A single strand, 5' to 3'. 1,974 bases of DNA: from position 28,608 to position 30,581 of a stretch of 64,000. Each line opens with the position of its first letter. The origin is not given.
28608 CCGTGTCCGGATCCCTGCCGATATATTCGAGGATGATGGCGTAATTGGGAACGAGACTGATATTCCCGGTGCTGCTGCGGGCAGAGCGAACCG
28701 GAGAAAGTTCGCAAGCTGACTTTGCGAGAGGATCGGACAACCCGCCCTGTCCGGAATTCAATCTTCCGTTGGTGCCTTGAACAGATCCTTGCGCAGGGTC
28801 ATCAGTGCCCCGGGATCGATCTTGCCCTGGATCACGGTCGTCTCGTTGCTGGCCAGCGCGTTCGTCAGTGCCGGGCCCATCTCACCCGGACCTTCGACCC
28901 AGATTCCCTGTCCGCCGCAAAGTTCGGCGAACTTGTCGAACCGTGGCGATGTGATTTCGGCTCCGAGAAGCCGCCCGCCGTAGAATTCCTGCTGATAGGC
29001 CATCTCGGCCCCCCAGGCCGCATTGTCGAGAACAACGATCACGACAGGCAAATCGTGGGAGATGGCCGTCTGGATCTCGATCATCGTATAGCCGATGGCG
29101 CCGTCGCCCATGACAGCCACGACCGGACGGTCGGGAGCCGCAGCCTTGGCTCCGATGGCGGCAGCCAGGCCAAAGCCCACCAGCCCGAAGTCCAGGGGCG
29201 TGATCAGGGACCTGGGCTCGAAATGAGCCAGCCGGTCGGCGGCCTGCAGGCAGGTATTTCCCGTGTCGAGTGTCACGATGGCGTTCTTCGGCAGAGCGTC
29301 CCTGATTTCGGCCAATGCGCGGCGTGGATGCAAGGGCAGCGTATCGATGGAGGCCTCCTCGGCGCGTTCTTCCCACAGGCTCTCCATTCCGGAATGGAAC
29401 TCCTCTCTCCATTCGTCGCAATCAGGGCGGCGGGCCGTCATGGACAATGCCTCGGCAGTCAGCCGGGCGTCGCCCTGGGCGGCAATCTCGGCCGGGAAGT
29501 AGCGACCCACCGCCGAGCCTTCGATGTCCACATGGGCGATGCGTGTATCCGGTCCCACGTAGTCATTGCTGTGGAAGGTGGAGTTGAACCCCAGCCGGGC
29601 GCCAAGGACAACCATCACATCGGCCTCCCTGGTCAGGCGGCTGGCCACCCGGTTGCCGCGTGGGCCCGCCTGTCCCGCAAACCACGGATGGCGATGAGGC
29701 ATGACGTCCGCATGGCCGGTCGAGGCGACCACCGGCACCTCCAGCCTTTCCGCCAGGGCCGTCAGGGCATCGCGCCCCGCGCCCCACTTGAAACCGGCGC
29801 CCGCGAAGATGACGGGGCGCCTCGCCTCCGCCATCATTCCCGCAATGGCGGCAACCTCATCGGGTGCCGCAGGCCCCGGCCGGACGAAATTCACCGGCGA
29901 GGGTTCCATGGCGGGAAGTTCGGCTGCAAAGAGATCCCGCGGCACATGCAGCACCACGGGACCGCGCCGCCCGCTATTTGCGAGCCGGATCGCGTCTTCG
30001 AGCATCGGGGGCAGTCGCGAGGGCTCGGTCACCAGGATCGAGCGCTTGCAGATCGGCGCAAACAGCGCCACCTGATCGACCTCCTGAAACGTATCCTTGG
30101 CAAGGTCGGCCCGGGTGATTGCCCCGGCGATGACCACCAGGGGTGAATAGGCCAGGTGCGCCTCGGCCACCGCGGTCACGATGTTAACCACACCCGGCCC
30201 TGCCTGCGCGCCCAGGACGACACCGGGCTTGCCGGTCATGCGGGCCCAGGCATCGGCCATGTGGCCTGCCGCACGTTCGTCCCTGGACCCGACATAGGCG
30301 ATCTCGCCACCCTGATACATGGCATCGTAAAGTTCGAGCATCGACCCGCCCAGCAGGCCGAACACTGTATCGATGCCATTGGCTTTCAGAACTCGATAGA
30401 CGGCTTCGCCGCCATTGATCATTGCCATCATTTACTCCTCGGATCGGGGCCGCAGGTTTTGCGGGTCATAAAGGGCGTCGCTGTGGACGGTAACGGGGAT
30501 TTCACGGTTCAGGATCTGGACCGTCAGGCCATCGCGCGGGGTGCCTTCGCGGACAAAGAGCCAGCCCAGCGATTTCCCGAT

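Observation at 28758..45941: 16-kb translationally coupled supercluster pairing non-Pyl MttB methyltransferases with GcvT-fold dehydrogenases and aminotransferases, with no corrinoid protein in view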

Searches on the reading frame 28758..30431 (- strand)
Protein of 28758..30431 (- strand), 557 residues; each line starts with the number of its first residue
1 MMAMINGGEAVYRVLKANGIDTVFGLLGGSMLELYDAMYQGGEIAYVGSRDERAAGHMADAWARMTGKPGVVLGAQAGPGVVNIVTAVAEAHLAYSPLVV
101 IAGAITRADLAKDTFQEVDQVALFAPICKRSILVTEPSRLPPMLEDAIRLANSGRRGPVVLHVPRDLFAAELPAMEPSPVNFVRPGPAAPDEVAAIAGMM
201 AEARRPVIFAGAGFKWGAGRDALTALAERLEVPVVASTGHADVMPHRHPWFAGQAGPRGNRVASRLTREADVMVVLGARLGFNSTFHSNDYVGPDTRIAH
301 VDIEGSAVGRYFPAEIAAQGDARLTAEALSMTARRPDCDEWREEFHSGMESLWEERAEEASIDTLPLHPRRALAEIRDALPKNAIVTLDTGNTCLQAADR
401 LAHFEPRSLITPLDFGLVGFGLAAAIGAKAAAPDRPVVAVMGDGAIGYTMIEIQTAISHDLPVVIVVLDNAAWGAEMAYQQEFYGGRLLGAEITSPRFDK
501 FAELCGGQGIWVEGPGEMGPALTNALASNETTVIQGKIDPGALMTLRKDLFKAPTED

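Call 3: search_protein_families(library=pfam, proteins=[window:28758-30431:-])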
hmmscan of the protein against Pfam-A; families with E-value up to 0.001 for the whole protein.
window:28758-30431:- (557 aa): 3 families
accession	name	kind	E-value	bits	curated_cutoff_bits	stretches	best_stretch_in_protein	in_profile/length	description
PF02776.23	TPP_enzyme_N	-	1.3e-37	128.6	26.8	1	6-123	2-119/119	Thiamine pyrophosphate enzyme, N-terminal TPP binding domain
PF02775.26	TPP_enzyme_C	-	1.2e-32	113.2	21.9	1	389-534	1-149/151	Thiamine pyrophosphate enzyme, C-terminal TPP binding domain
PF00205.28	TPP_enzyme_M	-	5.7e-31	107.5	30.4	1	193-329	1-137/137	Thiamine pyrophosphate enzyme, central domain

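Call 4: search_protein_families(library=ncbifam, proteins=[window:28758-30431:-])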
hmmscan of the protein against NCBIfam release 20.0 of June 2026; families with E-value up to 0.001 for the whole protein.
window:28758-30431:- (557 aa): 53 families (the best 25 are shown)
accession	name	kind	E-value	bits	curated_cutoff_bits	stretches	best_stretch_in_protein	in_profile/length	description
NF005713.0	PRK07525.1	subfamily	9.3e-122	407.4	620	1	7-555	8-579/592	sulfoacetaldehyde acetyltransferase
TIGR03457.1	sulphoacet_xsc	equivalog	2e-117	393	676.4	1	8-555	5-573/579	sulfoacetaldehyde acetyltransferase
TIGR00118.1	acolac_lg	equivalog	1.4e-108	363.8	538.35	1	6-539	2-535/557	biosynthetic-type acetolactate synthase large subunit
NF006052.0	PRK08199.1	subfamily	3.9e-104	349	539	1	3-545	6-544/559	thiamine pyrophosphate protein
NF004919.0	PRK06276.1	equivalog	3.6e-102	342.6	866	1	6-544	2-544/582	acetolactate synthase large subunit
NF004710.0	PRK06048.1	equivalog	7.6e-96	321.8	976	1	3-539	6-538/561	acetolactate synthase large subunit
NF004516.0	PRK05858.1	equivalog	6.1e-94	315.5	587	1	5-535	11-532/548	acetolactate synthase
NF006524.0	PRK08978.1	equivalog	1.3e-93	314.2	738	1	6-539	2-525/548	acetolactate synthase 2 catalytic subunit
NF006016.1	PRK08155.1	equivalog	2.5e-92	310.1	870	1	5-539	3-533/554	acetolactate synthase large subunit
NF006122.0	PRK08266.1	subfamily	2.6e-92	310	571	1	3-539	2-525/543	hypothetical protein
NF005039.0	PRK06456.1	equivalog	2.7e-88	296.9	868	1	4-541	1-547/572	acetolactate synthase large subunit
NF005058.0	PRK06466.1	equivalog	3.8e-87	293.1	951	1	2-534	1-542/574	acetolactate synthase 3 large subunit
NF005824.0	PRK07710.1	equivalog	1.3e-86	291.2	976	1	4-537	16-547/573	acetolactate synthase large subunit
NF006187.0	PRK08322.1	equivalog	6.8e-86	288.8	509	1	7-539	4-529/548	acetolactate synthase large subunit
NF005860.0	PRK07789.1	equivalog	7.3e-85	285.5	881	1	3-534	32-573/615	acetolactate synthase large subunit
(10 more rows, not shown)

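Call 41: search_solved_structures(query=window:28758-30431:-, max_evalue=1e-30)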
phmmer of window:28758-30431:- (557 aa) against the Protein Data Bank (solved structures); distinct sequences matched with E-value up to 1e-30: 121 (the best 60 are shown).
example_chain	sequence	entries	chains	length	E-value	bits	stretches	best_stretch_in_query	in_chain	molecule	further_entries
6lpi_A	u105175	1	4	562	2.2e-72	248.2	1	6-510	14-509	Acetolactate synthase isozyme 1 large subunit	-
8vzc_A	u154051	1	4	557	2.9e-68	234.7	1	4-538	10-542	Oxalyl-CoA decarboxylase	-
8vzf_A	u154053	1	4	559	2.9e-68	234.6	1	4-538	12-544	2-Hydroxyacyl-CoA Lyase/Synthase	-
8vza_A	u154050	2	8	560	2.9e-68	234.6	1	4-538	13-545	2-Hydroxyacyl-CoA lyase/Synthase | Oxalyl-CoA decarboxylase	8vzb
6dek_A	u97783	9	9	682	1.3e-67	232.5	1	5-534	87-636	Acetolactate synthase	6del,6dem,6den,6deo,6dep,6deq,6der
8xod_A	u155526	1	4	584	4e-66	227.6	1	7-544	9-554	BbmA-G484F complex with CBOA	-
8x3x_A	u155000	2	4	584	1.6e-65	225.6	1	7-544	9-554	BbmA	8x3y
6xn8_A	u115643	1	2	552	2.7e-65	224.8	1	5-538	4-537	2-hydroxyacyl-CoA lyase 1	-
1jsc_A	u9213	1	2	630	4e-64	221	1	5-539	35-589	ACETOHYDROXY-ACID SYNTHASE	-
6u9d_A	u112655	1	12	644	4.3e-64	220.9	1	5-539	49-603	Acetolactate synthase catalytic subunit, mitochondrial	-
1n0h_A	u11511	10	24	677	5.1e-64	220.6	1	5-539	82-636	Acetolactate synthase | Acetolactate synthase, mitochondrial | Acetolactate synthase catalytic subunit, mitochondrial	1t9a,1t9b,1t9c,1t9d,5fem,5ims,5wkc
6wo1_A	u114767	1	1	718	2.8e-59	205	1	5-510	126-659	Acetohydroxyacid synthase catalytic subunit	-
8vzj_A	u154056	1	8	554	1.2e-58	203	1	2-535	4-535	Oxalyl-CoA decarboxylase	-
8y8m_A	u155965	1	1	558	1.3e-58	202.8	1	6-536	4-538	Thiamine pyrophosphate-binding protein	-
8y7s_A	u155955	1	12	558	1.4e-58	202.7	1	6-536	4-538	Thiamine pyrophosphate-binding protein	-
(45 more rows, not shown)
